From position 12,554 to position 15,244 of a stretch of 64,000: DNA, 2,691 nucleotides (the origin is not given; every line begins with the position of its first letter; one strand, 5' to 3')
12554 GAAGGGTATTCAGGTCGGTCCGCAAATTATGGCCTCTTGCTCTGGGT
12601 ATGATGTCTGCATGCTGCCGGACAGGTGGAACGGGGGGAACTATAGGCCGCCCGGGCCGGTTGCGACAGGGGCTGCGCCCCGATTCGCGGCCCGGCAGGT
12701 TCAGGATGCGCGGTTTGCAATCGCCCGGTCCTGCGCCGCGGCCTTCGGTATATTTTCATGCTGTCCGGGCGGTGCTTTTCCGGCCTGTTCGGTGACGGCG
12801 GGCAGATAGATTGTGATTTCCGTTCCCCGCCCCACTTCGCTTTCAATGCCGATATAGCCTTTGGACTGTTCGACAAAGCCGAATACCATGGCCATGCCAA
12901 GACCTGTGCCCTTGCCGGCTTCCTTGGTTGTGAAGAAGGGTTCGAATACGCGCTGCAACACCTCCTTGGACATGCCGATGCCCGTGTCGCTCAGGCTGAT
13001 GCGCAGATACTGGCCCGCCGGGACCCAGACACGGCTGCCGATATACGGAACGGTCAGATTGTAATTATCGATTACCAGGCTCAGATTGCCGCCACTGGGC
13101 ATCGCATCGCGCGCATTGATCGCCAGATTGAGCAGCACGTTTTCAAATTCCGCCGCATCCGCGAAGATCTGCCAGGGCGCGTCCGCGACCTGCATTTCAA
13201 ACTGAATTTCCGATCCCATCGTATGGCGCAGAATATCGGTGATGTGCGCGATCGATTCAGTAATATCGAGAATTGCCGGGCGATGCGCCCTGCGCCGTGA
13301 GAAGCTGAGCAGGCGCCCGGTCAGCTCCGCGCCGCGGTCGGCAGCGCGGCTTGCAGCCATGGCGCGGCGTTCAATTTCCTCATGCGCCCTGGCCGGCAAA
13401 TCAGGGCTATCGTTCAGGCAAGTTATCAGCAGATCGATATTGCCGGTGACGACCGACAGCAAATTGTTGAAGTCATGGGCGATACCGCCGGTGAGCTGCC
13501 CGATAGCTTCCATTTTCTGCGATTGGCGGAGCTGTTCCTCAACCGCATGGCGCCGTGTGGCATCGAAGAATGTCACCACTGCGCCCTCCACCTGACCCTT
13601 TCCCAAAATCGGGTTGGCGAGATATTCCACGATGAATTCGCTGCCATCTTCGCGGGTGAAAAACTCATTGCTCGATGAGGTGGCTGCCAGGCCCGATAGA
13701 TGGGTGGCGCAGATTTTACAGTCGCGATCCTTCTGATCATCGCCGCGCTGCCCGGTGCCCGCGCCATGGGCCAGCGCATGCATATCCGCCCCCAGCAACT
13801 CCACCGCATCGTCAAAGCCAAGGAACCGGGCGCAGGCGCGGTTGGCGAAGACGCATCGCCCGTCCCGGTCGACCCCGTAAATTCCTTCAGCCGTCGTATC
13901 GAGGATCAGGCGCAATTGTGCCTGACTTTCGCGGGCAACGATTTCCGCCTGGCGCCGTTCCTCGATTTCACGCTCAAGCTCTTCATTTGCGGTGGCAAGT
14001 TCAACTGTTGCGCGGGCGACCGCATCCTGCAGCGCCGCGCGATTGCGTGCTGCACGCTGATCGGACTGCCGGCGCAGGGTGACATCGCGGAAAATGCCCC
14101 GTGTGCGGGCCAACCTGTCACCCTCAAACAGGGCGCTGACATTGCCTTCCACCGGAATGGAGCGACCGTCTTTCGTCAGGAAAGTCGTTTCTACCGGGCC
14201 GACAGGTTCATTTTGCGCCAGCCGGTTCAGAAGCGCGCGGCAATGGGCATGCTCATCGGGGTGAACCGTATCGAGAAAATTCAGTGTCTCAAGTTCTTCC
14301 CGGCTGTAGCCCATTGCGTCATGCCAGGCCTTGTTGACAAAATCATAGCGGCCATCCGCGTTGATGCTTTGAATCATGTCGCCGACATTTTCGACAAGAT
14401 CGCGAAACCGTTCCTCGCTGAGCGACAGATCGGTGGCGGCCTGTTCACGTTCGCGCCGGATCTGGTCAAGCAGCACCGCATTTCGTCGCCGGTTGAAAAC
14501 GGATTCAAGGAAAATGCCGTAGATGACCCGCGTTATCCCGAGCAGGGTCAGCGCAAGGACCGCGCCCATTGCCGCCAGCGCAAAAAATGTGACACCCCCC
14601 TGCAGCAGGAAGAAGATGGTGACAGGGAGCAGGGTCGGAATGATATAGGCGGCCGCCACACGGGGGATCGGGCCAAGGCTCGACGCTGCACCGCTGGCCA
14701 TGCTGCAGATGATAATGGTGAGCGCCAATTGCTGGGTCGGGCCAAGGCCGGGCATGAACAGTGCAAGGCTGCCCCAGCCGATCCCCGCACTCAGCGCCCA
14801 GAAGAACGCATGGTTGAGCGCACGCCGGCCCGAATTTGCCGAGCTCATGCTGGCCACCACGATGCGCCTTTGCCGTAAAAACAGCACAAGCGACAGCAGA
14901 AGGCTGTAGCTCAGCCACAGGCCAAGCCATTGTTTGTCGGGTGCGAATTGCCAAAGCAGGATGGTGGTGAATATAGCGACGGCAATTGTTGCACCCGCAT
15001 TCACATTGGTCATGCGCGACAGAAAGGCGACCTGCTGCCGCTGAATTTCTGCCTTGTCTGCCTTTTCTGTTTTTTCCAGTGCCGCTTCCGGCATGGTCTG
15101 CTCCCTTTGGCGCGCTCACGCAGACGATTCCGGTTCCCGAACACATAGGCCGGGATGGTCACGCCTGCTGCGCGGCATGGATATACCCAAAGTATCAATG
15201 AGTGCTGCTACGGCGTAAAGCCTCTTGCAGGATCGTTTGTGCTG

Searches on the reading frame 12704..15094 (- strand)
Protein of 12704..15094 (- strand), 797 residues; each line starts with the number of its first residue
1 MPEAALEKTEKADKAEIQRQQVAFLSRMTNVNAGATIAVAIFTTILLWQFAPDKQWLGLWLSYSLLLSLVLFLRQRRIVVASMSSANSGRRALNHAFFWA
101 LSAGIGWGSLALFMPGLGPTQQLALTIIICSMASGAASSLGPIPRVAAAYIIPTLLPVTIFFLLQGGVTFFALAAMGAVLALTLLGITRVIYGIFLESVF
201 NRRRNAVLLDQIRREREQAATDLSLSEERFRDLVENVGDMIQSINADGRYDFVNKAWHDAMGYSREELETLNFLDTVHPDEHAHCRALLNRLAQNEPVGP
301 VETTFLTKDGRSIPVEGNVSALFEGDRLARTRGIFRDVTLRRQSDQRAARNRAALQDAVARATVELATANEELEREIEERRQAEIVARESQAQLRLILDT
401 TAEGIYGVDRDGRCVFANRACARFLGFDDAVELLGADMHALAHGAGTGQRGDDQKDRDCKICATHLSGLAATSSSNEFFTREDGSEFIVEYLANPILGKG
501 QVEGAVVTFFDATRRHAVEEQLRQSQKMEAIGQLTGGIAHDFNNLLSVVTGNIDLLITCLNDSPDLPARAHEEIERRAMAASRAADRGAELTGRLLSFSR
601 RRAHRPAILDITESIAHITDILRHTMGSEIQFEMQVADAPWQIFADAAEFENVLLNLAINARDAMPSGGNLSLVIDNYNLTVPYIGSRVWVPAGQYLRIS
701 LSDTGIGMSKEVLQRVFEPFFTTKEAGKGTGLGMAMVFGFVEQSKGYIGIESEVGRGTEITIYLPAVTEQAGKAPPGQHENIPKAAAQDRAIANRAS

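Call 64: search_protein_families(library=pfam, proteins=[window:12704-15094:-], max_evalue=0.00001)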
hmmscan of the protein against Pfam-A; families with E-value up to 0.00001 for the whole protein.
window:12704-15094:- (797 aa): 6 families
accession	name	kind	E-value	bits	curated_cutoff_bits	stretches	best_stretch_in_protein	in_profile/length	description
PF00989.32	PAS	-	3.8e-23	82.1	22.6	2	228-328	1-102/113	PAS fold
PF13426.13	PAS_9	-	3.7e-20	72.6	27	2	244-339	7-102/103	PAS domain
PF02518.31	HATPase_c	-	3.1e-19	69.9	26.4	1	646-766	2-109/111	Histidine kinase-, DNA gyrase B-, and HSP90-like ATPase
PF08448.16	PAS_4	-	1e-14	55.1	23.1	1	234-343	1-110/110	PAS fold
PF13188.13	PAS_8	-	3.5e-12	46.2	21.8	0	393-439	2-44/65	PAS domain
PF08447.18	PAS_3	-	4.6e-08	33.7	25.6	1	252-323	3-76/89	PAS fold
